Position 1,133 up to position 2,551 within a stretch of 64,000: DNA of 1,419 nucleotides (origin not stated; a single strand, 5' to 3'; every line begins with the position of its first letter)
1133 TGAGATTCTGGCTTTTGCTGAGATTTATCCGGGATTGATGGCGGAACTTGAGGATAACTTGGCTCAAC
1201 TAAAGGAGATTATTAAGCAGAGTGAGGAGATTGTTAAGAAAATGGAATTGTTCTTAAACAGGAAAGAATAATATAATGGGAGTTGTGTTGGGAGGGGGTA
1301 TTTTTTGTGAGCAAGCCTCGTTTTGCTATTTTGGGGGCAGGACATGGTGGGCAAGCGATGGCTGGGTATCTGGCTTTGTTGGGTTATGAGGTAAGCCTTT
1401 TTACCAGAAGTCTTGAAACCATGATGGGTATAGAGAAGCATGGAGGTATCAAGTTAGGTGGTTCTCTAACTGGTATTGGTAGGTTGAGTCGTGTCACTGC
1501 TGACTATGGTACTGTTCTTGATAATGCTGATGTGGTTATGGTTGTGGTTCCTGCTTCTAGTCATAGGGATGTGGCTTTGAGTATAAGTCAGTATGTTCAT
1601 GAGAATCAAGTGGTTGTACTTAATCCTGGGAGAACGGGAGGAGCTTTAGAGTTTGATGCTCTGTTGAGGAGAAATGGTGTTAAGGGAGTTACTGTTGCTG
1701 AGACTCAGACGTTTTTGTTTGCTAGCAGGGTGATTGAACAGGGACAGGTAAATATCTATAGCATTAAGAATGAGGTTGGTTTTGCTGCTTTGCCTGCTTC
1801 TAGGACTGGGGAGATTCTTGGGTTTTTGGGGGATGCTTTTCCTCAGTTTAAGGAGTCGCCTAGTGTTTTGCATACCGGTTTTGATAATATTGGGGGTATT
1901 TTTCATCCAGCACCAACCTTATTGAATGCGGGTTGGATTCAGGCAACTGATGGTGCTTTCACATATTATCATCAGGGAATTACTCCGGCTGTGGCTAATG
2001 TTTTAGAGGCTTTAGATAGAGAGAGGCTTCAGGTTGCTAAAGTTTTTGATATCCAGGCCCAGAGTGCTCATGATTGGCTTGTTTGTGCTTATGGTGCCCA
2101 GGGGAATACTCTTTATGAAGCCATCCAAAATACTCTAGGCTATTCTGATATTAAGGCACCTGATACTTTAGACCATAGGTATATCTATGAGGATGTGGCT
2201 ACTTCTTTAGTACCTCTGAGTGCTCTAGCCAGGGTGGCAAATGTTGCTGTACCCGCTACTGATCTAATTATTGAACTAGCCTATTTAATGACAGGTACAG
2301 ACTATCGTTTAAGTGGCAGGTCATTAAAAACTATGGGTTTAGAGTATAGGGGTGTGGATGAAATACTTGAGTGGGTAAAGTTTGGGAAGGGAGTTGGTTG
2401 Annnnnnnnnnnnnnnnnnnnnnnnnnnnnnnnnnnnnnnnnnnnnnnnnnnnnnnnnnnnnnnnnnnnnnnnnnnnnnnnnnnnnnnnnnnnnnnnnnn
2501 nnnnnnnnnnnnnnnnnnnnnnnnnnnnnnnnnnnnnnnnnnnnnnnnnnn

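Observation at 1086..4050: Terminator-bounded module: small ORF + opine-dehydrogenase-family enzyme + fused glutamate-mutase-like B12 protein with a CxHxxG motif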

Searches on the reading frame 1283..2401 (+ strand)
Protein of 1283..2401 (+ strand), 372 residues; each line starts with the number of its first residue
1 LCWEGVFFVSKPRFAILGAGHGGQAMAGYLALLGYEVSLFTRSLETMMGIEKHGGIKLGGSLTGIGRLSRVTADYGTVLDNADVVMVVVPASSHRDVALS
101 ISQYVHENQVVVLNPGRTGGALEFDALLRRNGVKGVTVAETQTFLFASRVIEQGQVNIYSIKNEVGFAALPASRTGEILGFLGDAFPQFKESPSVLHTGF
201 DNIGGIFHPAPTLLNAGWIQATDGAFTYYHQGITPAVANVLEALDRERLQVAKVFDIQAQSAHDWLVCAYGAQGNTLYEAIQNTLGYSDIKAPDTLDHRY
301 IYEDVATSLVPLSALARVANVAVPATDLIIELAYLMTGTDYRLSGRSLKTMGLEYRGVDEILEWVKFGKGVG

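Call 3: search_protein_families(library=pfam, proteins=[window:1283-2401:+], max_evalue=0.1)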
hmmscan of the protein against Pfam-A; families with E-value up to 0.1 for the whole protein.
window:1283-2401:+ (372 aa): 8 families
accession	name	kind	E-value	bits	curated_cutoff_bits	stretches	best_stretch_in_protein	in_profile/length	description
PF02317.23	Octopine_DH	-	7.5e-46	156.3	30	1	193-336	3-149/150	NAD/NADP octopine/nopaline dehydrogenase, alpha-helical domain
PF01210.29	NAD_Gly3P_dh_N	-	4.1e-07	30.5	23.1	1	15-152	3-119/158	NAD-dependent glycerol-3-phosphate dehydrogenase N-terminus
PF03807.23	F420_oxidored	-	2e-06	28.7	21.6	1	14-112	2-89/94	NADP oxidoreductase coenzyme F420-dependent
PF02558.23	ApbA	-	2.9e-06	27.4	22.2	1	15-113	2-98/150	Ketopantoate reductase PanE/ApbA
PF03446.21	NAD_binding_2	-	6.3e-05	23.5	21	1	14-112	2-90/161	NAD binding domain of 6-phosphogluconate dehydrogenase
PF02826.25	2-Hacid_dh_C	-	0.0086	15.9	25.1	0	12-94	37-104/178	D-isomer specific 2-hydroxyacid dehydrogenase, NAD binding domain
PF07992.20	Pyr_redox_2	-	0.034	14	26.1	0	14-41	3-30/291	Pyridine nucleotide-disulphide oxidoreductase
PF07991.19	KARI_N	-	0.067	13.2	20.6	0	73-116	52-96/165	Acetohydroxy acid isomeroreductase, NADPH-binding domain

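Call 4: search_protein_families(library=ncbifam, proteins=[window:1283-2401:+], max_evalue=0.1)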
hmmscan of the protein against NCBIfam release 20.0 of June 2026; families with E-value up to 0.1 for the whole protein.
window:1283-2401:+ (372 aa): 20 families
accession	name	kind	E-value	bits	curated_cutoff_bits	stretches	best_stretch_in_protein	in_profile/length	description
NF000942.0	PRK00094.1-4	subfamily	1.2e-08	34.6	257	1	13-113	4-104/334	NAD(P)H-dependent glycerol-3-phosphate dehydrogenase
NF000941.0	PRK00094.1-3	equivalog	8.8e-08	31.7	423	1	14-112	4-102/336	NAD(P)H-dependent glycerol-3-phosphate dehydrogenase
NF000944.0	PRK00094.2-2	equivalog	5.2e-07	28.9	603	1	12-116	21-125/371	NAD(P)H-dependent glycerol-3-phosphate dehydrogenase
TIGR00745.1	apbA_panE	subfamily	9.1e-07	28.4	141.35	1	13-113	1-100/305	2-dehydropantoate 2-reductase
NF000946.0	PRK00094.2-4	equivalog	2.1e-06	26.9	455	1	12-112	5-105/342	NAD(P)H-dependent glycerol-3-phosphate dehydrogenase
NF000940.0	PRK00094.1-2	subfamily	1.1e-05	25.2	202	1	13-112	2-100/330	NAD(P)H-dependent glycerol-3-phosphate dehydrogenase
NF009098.0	PRK12439.1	equivalog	0.00011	21.7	436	1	11-107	7-103/341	NAD(P)H-dependent glycerol-3-phosphate dehydrogenase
NF005089.0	PRK06522.1-4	subfamily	0.00011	21.6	223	1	13-112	2-98/326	2-dehydropantoate 2-reductase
NF006083.0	PRK08229.1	equivalog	0.00027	20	371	1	13-112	4-104/341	2-dehydropantoate 2-reductase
NF009409.0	PRK12770.1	subfamily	0.00087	18.4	343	1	12-41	19-48/360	putative glutamate synthase subunit beta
NF011213.0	PRK14620.1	equivalog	0.0017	17.6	478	1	15-111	4-102/326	NAD(P)H-dependent glycerol-3-phosphate dehydrogenase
NF011211.0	PRK14618.1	equivalog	0.0024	17.1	489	1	13-99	6-92/328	NAD(P)H-dependent glycerol-3-phosphate dehydrogenase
NF000939.0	PRK00094.1-1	equivalog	0.003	16.7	473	1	13-112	7-106/339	NAD(P)H-dependent glycerol-3-phosphate dehydrogenase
NF004887.0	PRK06249.1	equivalog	0.011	14.9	360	1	10-113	4-105/316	putative 2-dehydropantoate 2-reductase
NF000947.0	PRK00094.2-5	equivalog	0.013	14.9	251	1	14-110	7-103/323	NAD(P)H-dependent glycerol-3-phosphate dehydrogenase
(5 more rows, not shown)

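Call 21: find_homologous_proteins(query=window:1307-2401:+)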
Query window:1307-2401:+ (364 aa): 4543 proteins with E <= 0.001 among 8000 candidates; the best 120 are listed.
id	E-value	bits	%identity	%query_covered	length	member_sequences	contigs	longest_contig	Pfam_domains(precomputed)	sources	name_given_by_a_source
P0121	4.0e-237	804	99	100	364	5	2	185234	PF02317.24,PF02558.23,PF01210.30,PF03807.24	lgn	-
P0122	5.4e-112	393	55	96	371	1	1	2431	PF02317.24,PF02558.23,PF03446.22,PF01210.30,PF03807.24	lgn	-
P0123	9.1e-111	389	49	98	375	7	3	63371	PF02317.24,PF02558.23,PF03446.22,PF01210.30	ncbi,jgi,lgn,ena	-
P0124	1.5e-110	388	53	98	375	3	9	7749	PF02317.24,PF02558.23,PF03446.22,PF01210.30,PF03807.24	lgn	-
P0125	1.5e-109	385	50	92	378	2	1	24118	PF02317.24,PF03446.22,PF01210.30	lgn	-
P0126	2.1e-109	384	53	95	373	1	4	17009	PF02317.24,PF02558.23,PF03446.22,PF01210.30,PF03807.24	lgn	-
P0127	2.6e-109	384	52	98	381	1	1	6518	PF02317.24,PF02558.23,PF03446.22,PF01210.30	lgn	-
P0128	6.8e-109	382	50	98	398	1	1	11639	PF02317.24,PF02558.23,PF03446.22,PF01210.30,PF03807.24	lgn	-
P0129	8.5e-109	382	48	98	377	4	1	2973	PF02317.24,PF02558.23,PF03446.22,PF01210.30,PF03807.24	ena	-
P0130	9.6e-109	382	51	97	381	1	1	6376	PF02317.24,PF01210.30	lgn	-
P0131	1.0e-108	382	52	98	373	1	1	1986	PF02317.24,PF02558.23,PF03446.22,PF01210.30,PF03807.24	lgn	-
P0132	1.2e-108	382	47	98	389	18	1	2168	PF02317.24,PF02558.23,PF03446.22,PF01210.30,PF03807.24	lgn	-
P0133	2.2e-108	381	52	98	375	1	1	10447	PF02317.24,PF02558.23,PF03446.22,PF01210.30,PF03807.24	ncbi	ncbi:MAG TPA: NAD/NADP octopine/nopaline dehydrogenase family protein [Bacillota bacterium]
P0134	2.3e-108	381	51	99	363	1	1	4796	PF02317.24,PF02558.23,PF01210.30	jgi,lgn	jgi:opine dehydrogenase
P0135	5.1e-108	380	51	98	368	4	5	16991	PF02317.24,PF03446.22,PF01210.30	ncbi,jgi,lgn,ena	-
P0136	7.1e-108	379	49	97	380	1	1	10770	PF02317.24,PF01210.30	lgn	-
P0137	9.2e-108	379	48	98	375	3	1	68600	PF02317.24,PF02558.23,PF03446.22,PF01210.30,PF03807.24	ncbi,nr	ncbi:MAG: NAD/NADP octopine/nopaline dehydrogenase family protein [Clostridiales bacterium]|nr:NAD/N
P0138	1.1e-107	378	49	99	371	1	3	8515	PF02317.24,PF01210.30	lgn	-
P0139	1.3e-107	378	50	92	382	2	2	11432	PF02317.24,PF02558.23,PF03446.22,PF01210.30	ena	-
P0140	2.5e-107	377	51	98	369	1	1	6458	PF02317.24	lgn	-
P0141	3.3e-107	377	51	98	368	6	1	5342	PF02317.24,PF02558.23,PF03446.22,PF01210.30,PF03807.24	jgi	jgi:opine dehydrogenase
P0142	4.1e-107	377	52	98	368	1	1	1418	PF02317.24,PF03446.22,PF01210.30,PF03807.24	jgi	-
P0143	4.2e-107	377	50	97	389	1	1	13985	PF02317.24,PF02558.23,PF01210.30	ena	-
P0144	5.8e-107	376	48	98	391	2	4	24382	PF02317.24,PF02558.23,PF03446.22,PF01210.30,PF03807.24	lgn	-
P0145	7.8e-107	376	51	99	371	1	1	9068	PF02317.24,PF02558.23,PF03446.22,PF01210.30,PF03807.24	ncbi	ncbi:MAG: NAD/NADP octopine/nopaline dehydrogenase family protein [Thermaerobacterales bacterium]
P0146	7.9e-107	376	51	98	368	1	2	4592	PF02317.24,PF03446.22,PF01210.30,PF03807.24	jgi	-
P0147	8.2e-107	376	48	99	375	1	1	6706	PF02317.24,PF02558.23,PF03446.22,PF01210.30,PF03807.24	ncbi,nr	ncbi:MAG: NAD/NADP octopine/nopaline dehydrogenase family protein [Firmicutes bacterium]|nr:NAD/NADP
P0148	8.5e-107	376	51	99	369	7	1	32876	PF02317.24,PF02558.23,PF03446.22,PF01210.30,PF03807.24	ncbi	ncbi:MAG TPA: NAD/NADP octopine/nopaline dehydrogenase family protein [Thermaerobacter sp.]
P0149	9.0e-107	375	49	97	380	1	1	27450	PF02317.24,PF02558.23,PF03446.22,PF01210.30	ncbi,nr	ncbi:MAG: NADP transhydrogenase subunit alpha [Verrucomicrobia bacterium]|nr:NADP transhydrogenase s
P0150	1.0e-106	375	51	93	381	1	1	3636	PF02317.24,PF02558.23,PF03446.22,PF01210.30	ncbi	ncbi:MAG: NAD/NADP octopine/nopaline dehydrogenase family protein [bacterium]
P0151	1.1e-106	375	49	98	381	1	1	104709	PF02317.24,PF02558.23,PF03446.22,PF01210.30,PF03807.24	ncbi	-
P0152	1.2e-106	375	51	98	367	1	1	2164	PF02317.24,PF02558.23,PF03446.22,PF01210.30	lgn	-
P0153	2.5e-106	374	50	99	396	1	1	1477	PF02317.24,PF02558.23,PF03446.22,PF01210.30,PF03807.24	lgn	-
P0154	3.7e-106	373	49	99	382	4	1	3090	PF02317.24,PF02558.23,PF03446.22,PF01210.30,PF03807.24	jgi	-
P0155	3.9e-106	373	48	98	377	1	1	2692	PF02317.24,PF03446.22,PF01210.30,PF03807.24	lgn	-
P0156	4.3e-106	373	48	98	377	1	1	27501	PF02317.24,PF02558.23,PF03446.22,PF01210.30,PF03807.24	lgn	-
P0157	4.3e-106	373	49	98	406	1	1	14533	PF02317.24,PF02558.23,PF03446.22,PF01210.30,PF03807.24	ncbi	-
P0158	4.3e-106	373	50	99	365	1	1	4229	PF02317.24,PF02558.23,PF03446.22,PF01210.30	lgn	-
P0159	5.3e-106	373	50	98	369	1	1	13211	PF02317.24,PF03446.22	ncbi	-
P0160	5.9e-106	373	52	96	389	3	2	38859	PF02317.24,PF02558.23,PF03446.22,PF01210.30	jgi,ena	-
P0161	6.8e-106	373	48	98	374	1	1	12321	PF02317.24,PF03446.22,PF01210.30,PF03807.24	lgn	-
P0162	7.8e-106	372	49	98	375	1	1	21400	PF02317.24,PF02558.23,PF03446.22,PF01210.30,PF03807.24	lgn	-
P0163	7.9e-106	372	49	98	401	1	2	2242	PF02317.24,PF02558.23,PF03446.22,PF01210.30,PF03807.24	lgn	-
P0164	1.1e-105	372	51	94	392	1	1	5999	PF02317.24,PF02558.23,PF03446.22,PF01210.30,PF03807.24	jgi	jgi:opine dehydrogenase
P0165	1.2e-105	372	50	98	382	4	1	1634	PF02317.24,PF03446.22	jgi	jgi:opine dehydrogenase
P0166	1.2e-105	372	51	98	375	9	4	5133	PF02317.24,PF02558.23,PF03446.22,PF01210.30,PF03807.24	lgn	-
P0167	1.7e-105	371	48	99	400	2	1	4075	PF02317.24,PF03446.22,PF01210.30,PF03807.24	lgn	-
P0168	2.0e-105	371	48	96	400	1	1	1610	PF02317.24,PF02558.23,PF03446.22,PF01210.30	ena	-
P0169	2.0e-105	371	50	98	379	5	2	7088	PF02317.24,PF01210.30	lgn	-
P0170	2.0e-105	371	49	98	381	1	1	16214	PF02317.24,PF02558.23,PF03446.22,PF01210.30,PF03721.21,PF03807.24,PF07991.19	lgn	-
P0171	2.1e-105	371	50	99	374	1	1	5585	PF02317.24,PF02558.23,PF03446.22,PF01210.30,PF03807.24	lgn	-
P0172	2.2e-105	371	50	97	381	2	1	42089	PF02317.24,PF02558.23,PF03446.22,PF01210.30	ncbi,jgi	ncbi:MAG: NAD/NADP octopine/nopaline dehydrogenase family protein [bacterium]|jgi:opine dehydrogenas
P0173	2.3e-105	371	49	98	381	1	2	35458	PF02317.24,PF02558.23,PF03446.22,PF01210.30,PF03721.21,PF03807.24,PF07991.19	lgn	-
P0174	2.6e-105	371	51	98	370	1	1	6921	PF02317.24,PF02558.23,PF03446.22,PF01210.30,PF03807.24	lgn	-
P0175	3.2e-105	370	48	99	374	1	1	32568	PF02317.24,PF02558.23,PF03446.22,PF01210.30,PF03807.24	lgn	-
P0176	4.0e-105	370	49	98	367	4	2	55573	PF02317.24,PF02558.23,PF03446.22,PF01210.30,PF03807.24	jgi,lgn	jgi:opine dehydrogenase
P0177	4.4e-105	370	49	98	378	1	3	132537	PF02317.24,PF02558.23,PF03446.22,PF01210.30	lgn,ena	-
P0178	4.7e-105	370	51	97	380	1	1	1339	PF02317.24,PF03446.22,PF01210.30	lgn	-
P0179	5.5e-105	370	51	98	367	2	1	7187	PF02317.24,PF03446.22,PF01210.30,PF03807.24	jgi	jgi:opine dehydrogenase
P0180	6.0e-105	369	50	99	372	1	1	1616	PF02317.24,PF02558.23,PF03446.22,PF01210.30,PF07991.19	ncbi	-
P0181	6.3e-105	369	49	99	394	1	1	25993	PF02317.24,PF03446.22,PF01210.30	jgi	jgi:opine dehydrogenase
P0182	7.2e-105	369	51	99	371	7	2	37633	PF02317.24,PF02558.23,PF03446.22,PF01210.30,PF03807.24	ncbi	ncbi:MAG: NAD/NADP octopine/nopaline dehydrogenase family protein [Anaerolineae bacterium]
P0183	7.2e-105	369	51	99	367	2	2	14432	PF02317.24,PF02558.23,PF03446.22,PF01210.30,PF03807.24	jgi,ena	-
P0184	9.2e-105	369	51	98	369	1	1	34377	PF02317.24,PF02558.23,PF03446.22,PF01210.30,PF03807.24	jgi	jgi:opine dehydrogenase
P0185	9.3e-105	369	48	98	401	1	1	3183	PF02317.24,PF02558.23,PF03446.22,PF01210.30,PF03807.24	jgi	jgi:opine dehydrogenase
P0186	9.3e-105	369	49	97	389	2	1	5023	PF02317.24,PF01210.30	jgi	-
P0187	9.7e-105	369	52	95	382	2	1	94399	PF02317.24,PF02558.23,PF01210.30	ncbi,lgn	-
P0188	1.0e-104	369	50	98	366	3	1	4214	PF02317.24,PF03446.22,PF01210.30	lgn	-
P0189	1.0e-104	369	48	97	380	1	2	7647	PF02317.24,PF02558.23,PF03446.22,PF01210.30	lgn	-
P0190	1.2e-104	368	51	99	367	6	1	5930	PF02317.24,PF03446.22,PF01210.30,PF03807.24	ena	-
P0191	1.3e-104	368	49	98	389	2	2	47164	PF02317.24,PF02558.23,PF01210.30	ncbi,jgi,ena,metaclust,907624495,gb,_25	metaclust:\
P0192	1.3e-104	368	50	98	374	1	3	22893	PF02317.24,PF01210.30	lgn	-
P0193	1.5e-104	368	51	98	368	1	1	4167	PF02317.24,PF02558.23,PF03446.22,PF01210.30,PF03807.24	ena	-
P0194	1.5e-104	368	51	98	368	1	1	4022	PF02317.24,PF02558.23,PF03446.22,PF01210.30,PF03807.24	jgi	-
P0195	1.7e-104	368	48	97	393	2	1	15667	PF02317.24,PF01210.30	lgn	-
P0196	1.8e-104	368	51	99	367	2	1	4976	PF02317.24,PF03446.22,PF01210.30,PF03807.24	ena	-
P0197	1.9e-104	368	50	97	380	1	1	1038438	PF02317.24,PF01210.30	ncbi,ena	-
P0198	1.9e-104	368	50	98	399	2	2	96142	PF02317.24,PF02558.23,PF03446.22,PF01210.30,PF03807.24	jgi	-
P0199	2.0e-104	368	49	98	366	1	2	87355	PF02317.24,PF02558.23,PF03446.22,PF01210.30,PF03807.24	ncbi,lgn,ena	-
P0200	2.0e-104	368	51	98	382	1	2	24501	PF02317.24,PF02558.23,PF03446.22,PF01210.30,PF03807.24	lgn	-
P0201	2.3e-104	368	47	99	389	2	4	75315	PF02317.24,PF02558.23,PF03446.22,PF01210.30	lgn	-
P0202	2.5e-104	367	48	96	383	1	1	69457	PF02317.24,PF02558.23,PF03446.22,PF01210.30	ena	-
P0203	2.6e-104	367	49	99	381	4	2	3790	PF02317.24,PF02558.23,PF03446.22,PF01210.30,PF03807.24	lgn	-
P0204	3.0e-104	367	47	98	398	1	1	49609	PF02317.24,PF03446.22,PF01210.30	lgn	-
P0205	3.3e-104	367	47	99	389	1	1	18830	PF02317.24,PF01210.30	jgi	jgi:opine dehydrogenase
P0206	3.8e-104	367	50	99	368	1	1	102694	PF02317.24,PF03446.22,PF01210.30,PF03807.24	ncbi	ncbi:MAG: NAD/NADP octopine/nopaline dehydrogenase family protein [Chloroflexota bacterium]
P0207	4.2e-104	367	48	96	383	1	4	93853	PF02317.24,PF02558.23,PF03446.22,PF01210.30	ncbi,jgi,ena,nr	ncbi:MAG TPA: NAD/NADP octopine/nopaline dehydrogenase family protein [Spirochaetia bacterium]|nr:NA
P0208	4.2e-104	367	49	97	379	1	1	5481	PF02317.24,PF02558.23,PF03446.22,PF01210.30,PF03807.24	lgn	-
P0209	4.4e-104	367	48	99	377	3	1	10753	PF02317.24,PF02558.23,PF03446.22,PF01210.30,PF03807.24,PF01488.27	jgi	jgi:opine dehydrogenase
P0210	4.7e-104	366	48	96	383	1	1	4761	PF02317.24,PF02558.23,PF03446.22,PF01210.30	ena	-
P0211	4.8e-104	366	49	98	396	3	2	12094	PF02317.24,PF02558.23,PF03446.22,PF01210.30,PF03807.24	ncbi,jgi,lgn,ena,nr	ncbi:MAG TPA: NADP transhydrogenase subunit alpha [Clostridiales bacterium]|nr:NADP transhydrogenase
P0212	4.8e-104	366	51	96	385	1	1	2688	PF02317.24,PF02558.23,PF01210.30,PF03807.24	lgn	-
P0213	5.0e-104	366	49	99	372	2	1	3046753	PF02317.24,PF02558.23,PF03446.22,PF01210.30,PF03807.24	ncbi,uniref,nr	ncbi:NADP transhydrogenase subunit alpha [Crassaminicella thermophila]|uniref:NADP transhydrogenase 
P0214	5.1e-104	366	48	99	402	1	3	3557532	PF02317.24,PF02558.23,PF03446.22,PF01210.30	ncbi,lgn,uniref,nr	ncbi:NADP transhydrogenase subunit alpha [Anoxybacter fermentans]|uniref:NADP transhydrogenase subun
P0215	5.2e-104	366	47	99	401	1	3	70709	PF02317.24,PF03446.22,PF01210.30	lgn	-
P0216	6.0e-104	366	49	99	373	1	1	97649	PF02317.24,PF02558.23,PF03446.22,PF01210.30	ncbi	ncbi:MAG: NAD/NADP octopine/nopaline dehydrogenase family protein [Anaerolineae bacterium]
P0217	6.5e-104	366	48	97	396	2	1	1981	PF02317.24,PF01210.30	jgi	jgi:opine dehydrogenase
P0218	6.5e-104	366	49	99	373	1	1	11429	PF02317.24,PF02558.23,PF03446.22,PF01210.30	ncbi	ncbi:MAG: NAD/NADP octopine/nopaline dehydrogenase family protein [Anaerolineae bacterium]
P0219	6.7e-104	366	50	99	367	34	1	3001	PF02317.24,PF02558.23,PF03446.22,PF01210.30,PF03807.24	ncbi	-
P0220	7.3e-104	366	49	98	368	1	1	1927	PF02317.24,PF02558.23,PF03446.22,PF01210.30,PF03807.24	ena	-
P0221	7.7e-104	366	51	98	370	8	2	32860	PF02317.24,PF03446.22,PF01210.30,PF03807.24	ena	-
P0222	8.9e-104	366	50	99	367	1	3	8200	PF02317.24,PF03446.22,PF01210.30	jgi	jgi:opine dehydrogenase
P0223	9.6e-104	365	49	94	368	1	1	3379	PF02317.24,PF02558.23,PF03446.22,PF01210.30,PF03807.24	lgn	-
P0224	1.0e-103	365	49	97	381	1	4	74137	PF02317.24,PF02558.23,PF03446.22,PF01210.30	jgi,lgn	-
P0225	1.4e-103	365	48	98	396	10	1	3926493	PF02317.24,PF02558.23,PF03446.22,PF01210.30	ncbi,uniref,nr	ncbi:NADP transhydrogenase subunit alpha [Iocasia frigidifontis]|uniref:NADP transhydrogenase subuni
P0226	1.4e-103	365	47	99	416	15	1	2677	PF02317.24,PF02558.23,PF03446.22,PF01210.30,PF03807.24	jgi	jgi:opine dehydrogenase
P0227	1.5e-103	365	48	98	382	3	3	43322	PF02317.24,PF03446.22,PF01210.30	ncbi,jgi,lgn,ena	-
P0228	1.6e-103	365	51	98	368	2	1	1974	PF02317.24,PF02558.23,PF03446.22,PF01210.30,PF03807.24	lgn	-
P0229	1.6e-103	365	49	98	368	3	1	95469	PF02317.24,PF02558.23,PF03446.22,PF01210.30,PF03807.24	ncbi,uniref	ncbi:NAD/NADP octopine/nopaline dehydrogenase family protein [Chloroflexus sp.]|uniref:NAD/NADP octo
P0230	1.6e-103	365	48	96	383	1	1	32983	PF02317.24,PF02558.23,PF01210.30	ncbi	-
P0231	1.7e-103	365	50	97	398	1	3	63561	PF02317.24,PF02558.23,PF03446.22,PF01210.30,PF03807.24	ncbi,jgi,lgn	-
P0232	1.8e-103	365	51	97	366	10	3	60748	PF02317.24,PF02558.23,PF01210.30,PF03807.24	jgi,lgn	-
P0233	1.8e-103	365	49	98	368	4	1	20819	PF02317.24,PF02558.23,PF03446.22,PF01210.30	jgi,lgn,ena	-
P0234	2.0e-103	364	50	98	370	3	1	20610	PF02317.24,PF02558.23,PF03446.22,PF01210.30,PF03807.24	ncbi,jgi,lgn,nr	ncbi:MAG TPA: NAD(P)-binding domain-containing protein [Caldilineae bacterium]|nr:NAD(P)-binding dom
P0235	2.0e-103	364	49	98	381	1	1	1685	PF02317.24,PF02558.23,PF03446.22,PF01210.30,PF03807.24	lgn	-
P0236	2.2e-103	364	51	98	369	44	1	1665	PF02317.24,PF02558.23,PF03446.22,PF02826.26,PF01210.30,PF03807.24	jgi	-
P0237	2.5e-103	364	49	96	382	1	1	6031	PF02317.24,PF03446.22,PF01210.30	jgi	jgi:opine dehydrogenase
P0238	2.6e-103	364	49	99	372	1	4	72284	PF02317.24,PF02558.23,PF03446.22,PF01210.30,PF03807.24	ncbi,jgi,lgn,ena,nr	ncbi:MAG TPA: NAD/NADP octopine/nopaline dehydrogenase family protein [Anaerolineae bacterium]|nr:NA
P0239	2.7e-103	364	51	98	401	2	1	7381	PF02317.24,PF02558.23,PF03446.22,PF01210.30,PF03807.24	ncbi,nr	ncbi:MAG: Opine dehydrogenase [Chloroflexi bacterium ADurb.Bin325]|nr:MAG: Opine dehydrogenase [Chlo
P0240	2.8e-103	364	50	96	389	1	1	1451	PF02317.24,PF03446.22,PF01210.30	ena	-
